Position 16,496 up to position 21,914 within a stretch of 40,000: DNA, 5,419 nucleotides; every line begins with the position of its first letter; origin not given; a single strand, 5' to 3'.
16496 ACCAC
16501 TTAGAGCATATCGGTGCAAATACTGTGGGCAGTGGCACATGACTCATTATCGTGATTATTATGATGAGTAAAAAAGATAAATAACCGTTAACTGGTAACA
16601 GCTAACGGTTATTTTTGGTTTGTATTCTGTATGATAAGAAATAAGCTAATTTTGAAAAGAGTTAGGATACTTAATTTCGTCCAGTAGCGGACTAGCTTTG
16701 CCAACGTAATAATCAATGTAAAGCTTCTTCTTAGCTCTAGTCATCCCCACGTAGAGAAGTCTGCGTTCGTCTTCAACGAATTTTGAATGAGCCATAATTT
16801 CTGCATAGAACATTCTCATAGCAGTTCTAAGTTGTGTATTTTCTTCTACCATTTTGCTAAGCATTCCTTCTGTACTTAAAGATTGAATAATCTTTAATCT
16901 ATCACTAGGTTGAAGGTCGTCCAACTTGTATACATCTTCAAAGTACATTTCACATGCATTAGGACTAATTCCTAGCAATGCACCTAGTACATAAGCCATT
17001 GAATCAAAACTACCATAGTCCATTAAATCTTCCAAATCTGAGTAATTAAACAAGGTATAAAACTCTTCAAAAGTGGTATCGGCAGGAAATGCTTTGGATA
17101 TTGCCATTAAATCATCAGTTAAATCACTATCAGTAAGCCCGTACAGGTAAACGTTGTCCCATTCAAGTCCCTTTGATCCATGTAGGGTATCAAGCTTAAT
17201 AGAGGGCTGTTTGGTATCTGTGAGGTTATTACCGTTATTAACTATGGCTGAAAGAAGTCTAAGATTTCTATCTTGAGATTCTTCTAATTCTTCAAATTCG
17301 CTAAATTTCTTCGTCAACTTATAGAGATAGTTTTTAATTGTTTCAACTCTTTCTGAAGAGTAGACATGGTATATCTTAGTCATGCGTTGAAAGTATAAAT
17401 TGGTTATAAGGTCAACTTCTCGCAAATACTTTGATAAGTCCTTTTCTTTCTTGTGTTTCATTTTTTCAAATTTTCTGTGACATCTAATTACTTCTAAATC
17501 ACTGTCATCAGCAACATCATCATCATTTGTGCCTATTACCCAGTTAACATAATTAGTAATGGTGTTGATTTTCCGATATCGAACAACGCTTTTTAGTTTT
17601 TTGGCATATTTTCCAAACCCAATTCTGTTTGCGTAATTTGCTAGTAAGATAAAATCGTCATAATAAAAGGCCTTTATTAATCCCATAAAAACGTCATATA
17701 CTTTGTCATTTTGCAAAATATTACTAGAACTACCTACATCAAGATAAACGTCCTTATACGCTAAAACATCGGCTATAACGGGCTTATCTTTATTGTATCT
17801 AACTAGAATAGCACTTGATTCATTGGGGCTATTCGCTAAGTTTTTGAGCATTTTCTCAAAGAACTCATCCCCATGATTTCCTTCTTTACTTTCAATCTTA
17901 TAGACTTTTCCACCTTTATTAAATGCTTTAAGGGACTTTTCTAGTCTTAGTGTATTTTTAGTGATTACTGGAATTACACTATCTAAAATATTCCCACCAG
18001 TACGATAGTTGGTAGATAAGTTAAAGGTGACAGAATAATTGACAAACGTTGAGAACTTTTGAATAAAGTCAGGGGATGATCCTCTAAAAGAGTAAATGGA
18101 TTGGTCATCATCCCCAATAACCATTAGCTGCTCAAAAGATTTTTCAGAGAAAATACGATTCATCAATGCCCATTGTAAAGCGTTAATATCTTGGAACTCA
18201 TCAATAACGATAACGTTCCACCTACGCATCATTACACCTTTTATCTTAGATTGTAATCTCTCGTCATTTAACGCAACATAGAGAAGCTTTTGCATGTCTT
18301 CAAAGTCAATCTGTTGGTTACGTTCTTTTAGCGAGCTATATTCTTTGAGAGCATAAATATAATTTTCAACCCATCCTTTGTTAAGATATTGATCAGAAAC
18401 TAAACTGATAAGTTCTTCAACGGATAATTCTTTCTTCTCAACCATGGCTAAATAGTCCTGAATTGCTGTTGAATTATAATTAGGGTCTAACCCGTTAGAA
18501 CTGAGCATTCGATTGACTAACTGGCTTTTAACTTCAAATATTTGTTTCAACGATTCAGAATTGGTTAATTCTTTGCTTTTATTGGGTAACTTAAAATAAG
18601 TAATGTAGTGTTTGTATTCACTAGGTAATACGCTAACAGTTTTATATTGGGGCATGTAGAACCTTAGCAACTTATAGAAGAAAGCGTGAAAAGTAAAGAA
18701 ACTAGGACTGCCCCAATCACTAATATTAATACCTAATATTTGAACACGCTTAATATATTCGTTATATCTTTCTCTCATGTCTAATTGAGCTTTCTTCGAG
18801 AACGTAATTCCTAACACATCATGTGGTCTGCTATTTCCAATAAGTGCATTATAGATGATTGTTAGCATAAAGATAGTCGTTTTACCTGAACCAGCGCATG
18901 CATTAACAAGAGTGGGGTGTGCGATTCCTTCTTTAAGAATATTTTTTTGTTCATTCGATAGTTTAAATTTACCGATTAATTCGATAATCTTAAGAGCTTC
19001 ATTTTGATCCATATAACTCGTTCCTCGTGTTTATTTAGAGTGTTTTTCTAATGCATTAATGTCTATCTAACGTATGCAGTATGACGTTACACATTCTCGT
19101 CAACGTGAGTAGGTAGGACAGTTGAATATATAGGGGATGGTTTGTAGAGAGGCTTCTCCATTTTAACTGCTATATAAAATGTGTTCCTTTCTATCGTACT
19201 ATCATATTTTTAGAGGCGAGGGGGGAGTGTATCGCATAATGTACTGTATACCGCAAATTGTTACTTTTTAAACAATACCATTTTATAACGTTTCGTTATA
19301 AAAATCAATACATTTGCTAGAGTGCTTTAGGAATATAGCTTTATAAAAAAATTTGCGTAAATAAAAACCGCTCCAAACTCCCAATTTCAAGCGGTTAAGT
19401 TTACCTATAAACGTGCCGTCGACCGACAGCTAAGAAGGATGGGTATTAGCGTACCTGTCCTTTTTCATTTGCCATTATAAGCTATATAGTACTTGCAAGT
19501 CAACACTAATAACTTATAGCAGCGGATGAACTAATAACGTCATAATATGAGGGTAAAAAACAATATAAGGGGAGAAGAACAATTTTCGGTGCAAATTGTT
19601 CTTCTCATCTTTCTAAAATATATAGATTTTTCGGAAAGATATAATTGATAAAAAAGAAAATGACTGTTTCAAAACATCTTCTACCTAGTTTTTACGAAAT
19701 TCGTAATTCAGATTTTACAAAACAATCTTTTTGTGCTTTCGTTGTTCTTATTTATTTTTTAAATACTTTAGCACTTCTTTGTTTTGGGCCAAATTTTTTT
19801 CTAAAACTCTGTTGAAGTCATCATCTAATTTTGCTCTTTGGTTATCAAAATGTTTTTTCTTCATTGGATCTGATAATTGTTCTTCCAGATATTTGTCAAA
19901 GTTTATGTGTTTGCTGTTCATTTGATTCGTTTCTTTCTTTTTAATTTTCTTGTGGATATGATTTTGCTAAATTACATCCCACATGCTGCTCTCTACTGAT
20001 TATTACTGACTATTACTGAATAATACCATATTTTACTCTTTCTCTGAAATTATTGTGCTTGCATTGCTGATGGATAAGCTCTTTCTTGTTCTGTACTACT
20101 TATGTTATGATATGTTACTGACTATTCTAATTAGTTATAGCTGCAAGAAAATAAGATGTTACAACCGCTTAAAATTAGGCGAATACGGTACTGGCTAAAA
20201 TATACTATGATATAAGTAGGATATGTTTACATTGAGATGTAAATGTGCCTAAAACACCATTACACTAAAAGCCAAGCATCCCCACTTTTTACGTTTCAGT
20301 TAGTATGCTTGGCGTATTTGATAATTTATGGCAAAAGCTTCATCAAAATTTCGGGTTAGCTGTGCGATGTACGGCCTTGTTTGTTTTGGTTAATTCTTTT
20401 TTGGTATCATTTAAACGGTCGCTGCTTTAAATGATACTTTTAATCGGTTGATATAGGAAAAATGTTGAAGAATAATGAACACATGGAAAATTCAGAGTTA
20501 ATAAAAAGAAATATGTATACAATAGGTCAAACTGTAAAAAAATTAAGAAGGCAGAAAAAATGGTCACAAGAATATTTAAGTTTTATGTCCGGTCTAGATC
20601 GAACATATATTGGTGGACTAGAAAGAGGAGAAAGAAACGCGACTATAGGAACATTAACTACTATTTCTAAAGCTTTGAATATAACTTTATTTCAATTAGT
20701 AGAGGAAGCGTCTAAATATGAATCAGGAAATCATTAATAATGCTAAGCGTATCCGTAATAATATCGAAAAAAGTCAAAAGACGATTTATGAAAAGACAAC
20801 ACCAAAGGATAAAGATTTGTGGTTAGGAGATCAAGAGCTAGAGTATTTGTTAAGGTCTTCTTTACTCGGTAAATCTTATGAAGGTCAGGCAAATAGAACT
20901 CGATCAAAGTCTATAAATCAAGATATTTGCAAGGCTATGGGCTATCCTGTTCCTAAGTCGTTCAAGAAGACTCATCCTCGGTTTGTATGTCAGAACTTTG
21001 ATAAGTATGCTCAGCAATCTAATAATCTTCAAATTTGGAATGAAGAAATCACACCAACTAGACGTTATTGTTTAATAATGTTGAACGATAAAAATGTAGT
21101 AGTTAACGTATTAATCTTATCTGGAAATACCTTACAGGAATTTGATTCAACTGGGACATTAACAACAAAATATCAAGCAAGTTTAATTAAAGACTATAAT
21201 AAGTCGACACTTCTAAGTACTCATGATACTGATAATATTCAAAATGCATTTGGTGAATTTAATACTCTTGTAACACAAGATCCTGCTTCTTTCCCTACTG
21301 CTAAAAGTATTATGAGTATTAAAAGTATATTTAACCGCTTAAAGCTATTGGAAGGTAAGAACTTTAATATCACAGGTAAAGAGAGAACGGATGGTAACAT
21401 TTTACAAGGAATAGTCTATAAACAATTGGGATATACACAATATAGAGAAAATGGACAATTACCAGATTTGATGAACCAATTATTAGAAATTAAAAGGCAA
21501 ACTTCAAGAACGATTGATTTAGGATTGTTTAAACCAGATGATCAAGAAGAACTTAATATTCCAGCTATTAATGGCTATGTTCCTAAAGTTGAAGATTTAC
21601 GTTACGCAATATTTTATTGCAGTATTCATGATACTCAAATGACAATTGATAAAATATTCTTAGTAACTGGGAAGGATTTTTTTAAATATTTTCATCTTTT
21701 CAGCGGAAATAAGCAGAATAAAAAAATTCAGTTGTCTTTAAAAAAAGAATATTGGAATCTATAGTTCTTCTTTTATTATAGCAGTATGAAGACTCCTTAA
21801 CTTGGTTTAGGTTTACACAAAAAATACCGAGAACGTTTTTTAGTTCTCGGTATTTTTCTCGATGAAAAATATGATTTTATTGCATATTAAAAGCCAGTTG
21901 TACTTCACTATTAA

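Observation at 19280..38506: Three unrelated operons share one promoter design with the identical palindrome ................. in the 17-nt spacer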

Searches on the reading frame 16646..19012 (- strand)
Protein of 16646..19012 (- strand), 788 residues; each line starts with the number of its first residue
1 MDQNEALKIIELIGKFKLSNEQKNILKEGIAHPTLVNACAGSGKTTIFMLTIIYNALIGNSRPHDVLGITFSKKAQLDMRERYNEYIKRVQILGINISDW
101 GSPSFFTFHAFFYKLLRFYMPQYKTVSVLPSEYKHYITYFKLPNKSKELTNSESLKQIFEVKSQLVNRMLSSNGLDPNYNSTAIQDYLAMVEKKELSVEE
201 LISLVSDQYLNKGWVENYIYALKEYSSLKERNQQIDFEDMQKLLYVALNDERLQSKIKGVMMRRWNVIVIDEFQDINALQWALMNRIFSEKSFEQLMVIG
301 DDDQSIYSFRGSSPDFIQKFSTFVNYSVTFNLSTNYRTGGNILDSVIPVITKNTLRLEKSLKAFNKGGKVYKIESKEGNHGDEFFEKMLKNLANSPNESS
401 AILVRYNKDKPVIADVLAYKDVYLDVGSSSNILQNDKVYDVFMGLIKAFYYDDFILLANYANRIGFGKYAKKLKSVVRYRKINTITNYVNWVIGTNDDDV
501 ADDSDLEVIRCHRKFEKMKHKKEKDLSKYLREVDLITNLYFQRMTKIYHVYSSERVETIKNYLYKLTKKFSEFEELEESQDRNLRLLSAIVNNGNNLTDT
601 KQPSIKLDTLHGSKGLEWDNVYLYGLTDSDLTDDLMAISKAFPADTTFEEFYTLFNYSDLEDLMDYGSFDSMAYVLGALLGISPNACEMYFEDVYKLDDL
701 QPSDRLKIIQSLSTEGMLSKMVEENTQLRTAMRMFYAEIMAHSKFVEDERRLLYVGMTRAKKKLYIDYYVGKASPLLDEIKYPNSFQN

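Call 7: search_protein_families(library=pfam, proteins=[window:16646-19012:-])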
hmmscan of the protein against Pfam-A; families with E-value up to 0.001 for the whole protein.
window:16646-19012:- (788 aa): 7 families
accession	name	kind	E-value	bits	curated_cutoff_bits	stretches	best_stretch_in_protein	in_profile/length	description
PF00580.27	UvrD-helicase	-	3.5e-46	158.5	23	1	19-322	2-268/271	UvrD/REP helicase N-terminal domain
PF13361.12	UvrD_C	-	1.1e-31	111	25.6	1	331-769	2-348/350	UvrD-like helicase C-terminal domain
PF13245.12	AAA_19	-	3.6e-15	56.7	25.1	1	31-310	11-134/134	AAA domain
PF13538.12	UvrD_C_2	-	5.8e-11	42.5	27.4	1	740-766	24-51/52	UvrD-like helicase C-terminal domain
PF01443.25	Viral_helicase1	-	1.5e-07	31.9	21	0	264-330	59-125/228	Viral superfamily 1 RNA helicase core domain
PF13604.12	AAA_30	-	4.1e-05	23.8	27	0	18-83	2-66/191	AAA domain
PF00270.35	DEAD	-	0.00028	21.1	26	0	22-67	4-49/167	DEAD/DEAH box helicase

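Call 16: search_protein_families(library=padloc, proteins=[window:16646-19012:-])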
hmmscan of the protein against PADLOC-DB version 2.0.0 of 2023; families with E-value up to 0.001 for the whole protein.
window:16646-19012:- (788 aa): 40 families (the best 25 are shown)
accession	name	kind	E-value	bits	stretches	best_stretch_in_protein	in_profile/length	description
PDLC00132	GajB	-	6.8e-41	138.6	1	16-629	2-565/625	UrvD helicase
PDLC00117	GajB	-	8.5e-38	128.2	2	213-423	170-376/604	UrvD helicase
PDLC03802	RTasHel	-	3.6e-37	126.6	2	18-428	6-344/675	DRT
PDLC00114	GajB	-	6.5e-33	112.2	3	163-397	119-348/635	UrvD helicase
PDLC00107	GajB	-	1.9e-31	107.3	1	33-627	30-502/587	UrvD helicase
PDLC00127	GajB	-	1.6e-30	104.2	2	212-344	152-283/594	UrvD helicase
PDLC00130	GajB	-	5e-27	92.4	1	231-351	172-291/589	UrvD helicase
PDLC00103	GajB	-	1.5e-26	91.5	2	17-450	16-401/612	UrvD helicase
PDLC00123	GajB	-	2e-25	87.4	3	261-463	173-368/540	UrvD helicase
PDLC00122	GajB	-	2.6e-25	87.3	2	260-455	158-344/502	UrvD helicase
PDLC00129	GajB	-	2.9e-25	86.9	1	17-408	11-359/594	UrvD helicase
PDLC00110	GajB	-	2.6e-24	83.8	1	7-633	35-652/725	UrvD helicase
PDLC00104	GajB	-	2.7e-22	77.2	2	255-350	156-249/574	UrvD helicase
PDLC00106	GajB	-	1.7e-21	74.4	2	254-409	195-345/577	UrvD helicase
PDLC00133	GajB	-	5e-21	73.2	2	203-344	148-284/382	UrvD helicase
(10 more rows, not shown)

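Call 100: search_protein_families(library=ncbifam, proteins=[window:16646-19012:-], max_evalue=0.001)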
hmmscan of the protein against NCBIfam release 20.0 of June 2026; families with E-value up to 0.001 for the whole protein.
window:16646-19012:- (788 aa): 13 families
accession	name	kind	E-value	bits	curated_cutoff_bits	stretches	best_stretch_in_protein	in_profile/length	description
NF008743.0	PRK11773.1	equivalog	5.6e-50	170.5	965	2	19-628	11-577/720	DNA helicase II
TIGR01075.1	uvrD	equivalog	1.1e-47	162.8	1144.45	3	163-628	115-572/715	DNA helicase II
TIGR01073.1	pcrA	equivalog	2e-47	162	911.2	2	18-629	5-573/725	DNA helicase PcrA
TIGR01074.1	rep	equivalog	2.9e-40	138.2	951.45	2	18-629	2-576/668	DNA helicase Rep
NF008276.0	PRK11054.1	equivalog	5e-36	124.4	543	2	32-415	210-578/684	DNA helicase IV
TIGR00609.1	recB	equivalog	1.6e-32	112.6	696.05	3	223-353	331-458/1175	exodeoxyribonuclease V subunit beta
TIGR02785.1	addA_Gpos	equivalog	2.3e-26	92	707.65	2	148-347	283-477/1234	helicase-exonuclease AddAB subunit AddA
NF008172.0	PRK10919.1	equivalog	8.7e-26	90.3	1168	2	232-629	178-576/673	DNA helicase Rep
NF010485.0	PRK13909.1-2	equivalog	3.7e-23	81.7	650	2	134-623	204-629/909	RecB-like helicase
TIGR02784.1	addA_alphas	equivalog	1.3e-21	76.7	860.75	1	221-324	347-459/1138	double-strand break repair helicase AddA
NF010487.0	PRK13909.1-4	equivalog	2.9e-19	68.9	759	1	119-474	179-549/924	RecB-like helicase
NF008128.0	PRK10876.1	equivalog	2.2e-17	62.1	1697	1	229-348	343-459/1181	exodeoxyribonuclease V subunit beta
NF041254.1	motor_HelR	exception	1.7e-05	23.3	750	1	236-351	493-600/706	RNA polymerase recycling motor ATPase HelR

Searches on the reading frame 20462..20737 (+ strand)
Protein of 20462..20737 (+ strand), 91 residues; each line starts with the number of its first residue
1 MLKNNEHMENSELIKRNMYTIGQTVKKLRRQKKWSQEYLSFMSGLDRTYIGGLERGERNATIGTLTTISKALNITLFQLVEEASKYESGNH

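Call 7: search_protein_families(library=pfam, proteins=[window:20462-20737:+])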
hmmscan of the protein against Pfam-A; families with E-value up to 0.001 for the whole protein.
window:20462-20737:+ (91 aa): 4 families
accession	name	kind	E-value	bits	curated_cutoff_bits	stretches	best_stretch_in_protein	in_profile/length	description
PF01381.28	HTH_3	-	2.6e-14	53.4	23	1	25-77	1-53/55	Helix-turn-helix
PF12844.13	HTH_19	-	2.2e-06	27.9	30.2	1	22-76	1-55/64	Helix-turn-helix domain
PF13560.12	HTH_31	-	0.00015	22.5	27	1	21-72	2-54/64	Helix-turn-helix domain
PF13443.12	HTH_26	-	0.0004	21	22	1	26-80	3-58/63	Cro/C1-type HTH DNA-binding domain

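Call 16: search_protein_families(library=padloc, proteins=[window:20462-20737:+])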
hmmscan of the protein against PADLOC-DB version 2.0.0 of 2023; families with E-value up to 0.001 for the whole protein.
window:20462-20737:+ (91 aa): 10 families
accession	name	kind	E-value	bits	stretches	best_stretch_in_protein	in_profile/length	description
PDLC03665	Control_protein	-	7.7e-17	59.3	1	21-82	9-71/77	control protein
PDLC03666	Control_protein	-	2.2e-15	54.8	1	21-79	7-68/77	control protein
PDLC03664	Control_protein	-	2.9e-15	54.5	1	19-75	12-68/74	control protein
PDLC03671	Control_protein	-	1.5e-13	48.8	1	23-80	17-74/84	control protein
PDLC03668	Control_protein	-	1.6e-12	45.8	1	23-75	11-63/79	control protein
PDLC02926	HTH_VI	-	2.7e-12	44.8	1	21-85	2-66/92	-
PDLC03536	REase_II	-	2.6e-09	35.1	1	22-81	12-71/237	Type II restriction enzyme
PDLC04142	capH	-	5.3e-06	25.4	1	21-83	7-69/103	capH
PDLC04758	PDC-M64B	-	5.9e-05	21.5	1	2-85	13-94/123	-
PDLC04762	PDC-M64C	-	0.00097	17.2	0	19-83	26-90/97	-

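Call 100: search_protein_families(library=ncbifam, proteins=[window:20462-20737:+], max_evalue=0.001)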
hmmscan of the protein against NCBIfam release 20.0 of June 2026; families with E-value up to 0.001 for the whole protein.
window:20462-20737:+ (91 aa): 9 families
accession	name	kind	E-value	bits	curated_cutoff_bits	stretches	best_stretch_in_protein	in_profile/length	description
NF006015.0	PRK08154.1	subfamily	7.2e-11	41.8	204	1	6-84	16-94/314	anaerobic benzoate catabolism transcriptional regulator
TIGR03070.1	couple_hipB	subfamily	6e-10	38.9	71.65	1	21-76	3-58/58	type II toxin-antitoxin system Y4mF family antitoxin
NF041951.1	phage_RstR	subfamily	2.8e-07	30.8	80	1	21-87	3-69/108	RstR family transcriptional repressor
NF047948.1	male_kill_WMK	equivalog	6.4e-06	25.8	300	1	9-84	151-226/300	WO male-killing family protein Wmk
TIGR00270.2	TIGR00270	equivalog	1.3e-05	25.1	110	1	22-85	77-140/159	multiprotein bridging factor aMBF1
NF046032.1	TransRegSlrRBacil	equivalog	3.4e-05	24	250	1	21-81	2-63/149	HTH-type transcriptional regulator SlrR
NF007408.0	PRK09943.1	equivalog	0.00081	19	211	1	19-86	6-73/185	HTH-type transcriptional regulator PuuR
NF010465.0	PRK13890.1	equivalog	0.00091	19.3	96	0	24-82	9-67/121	conjugal transfer protein TrbA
NF007271.0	PRK09726.1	equivalog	0.00091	19.2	79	0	22-76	14-68/88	type II toxin-antitoxin system antitoxin HipB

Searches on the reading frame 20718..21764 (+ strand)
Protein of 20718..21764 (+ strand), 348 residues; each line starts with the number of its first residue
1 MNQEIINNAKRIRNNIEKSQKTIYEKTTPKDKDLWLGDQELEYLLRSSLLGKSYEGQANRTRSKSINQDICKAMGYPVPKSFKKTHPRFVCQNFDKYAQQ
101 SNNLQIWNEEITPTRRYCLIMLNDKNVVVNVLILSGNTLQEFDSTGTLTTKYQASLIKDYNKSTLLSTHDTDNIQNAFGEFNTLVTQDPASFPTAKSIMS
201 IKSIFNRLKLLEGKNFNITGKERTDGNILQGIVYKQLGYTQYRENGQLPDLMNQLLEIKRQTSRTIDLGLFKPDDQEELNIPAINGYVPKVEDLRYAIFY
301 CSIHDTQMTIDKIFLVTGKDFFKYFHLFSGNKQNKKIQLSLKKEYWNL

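Call 7: search_protein_families(library=pfam, proteins=[window:20718-21764:+])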
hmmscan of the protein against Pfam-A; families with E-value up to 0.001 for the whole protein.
window:20718-21764:+ (348 aa): 0 families

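Call 16: search_protein_families(library=padloc, proteins=[window:20718-21764:+])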
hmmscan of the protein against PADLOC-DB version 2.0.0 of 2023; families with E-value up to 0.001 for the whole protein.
window:20718-21764:+ (348 aa): 1 family
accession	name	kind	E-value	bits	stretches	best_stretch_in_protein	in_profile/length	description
PDLC03565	REase_II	-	3e-107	356.8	1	3-348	10-359/359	Type II restriction enzyme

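Call 100: search_protein_families(library=ncbifam, proteins=[window:20718-21764:+], max_evalue=0.001)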
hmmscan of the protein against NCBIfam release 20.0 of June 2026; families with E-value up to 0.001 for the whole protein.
window:20718-21764:+ (348 aa): 0 families
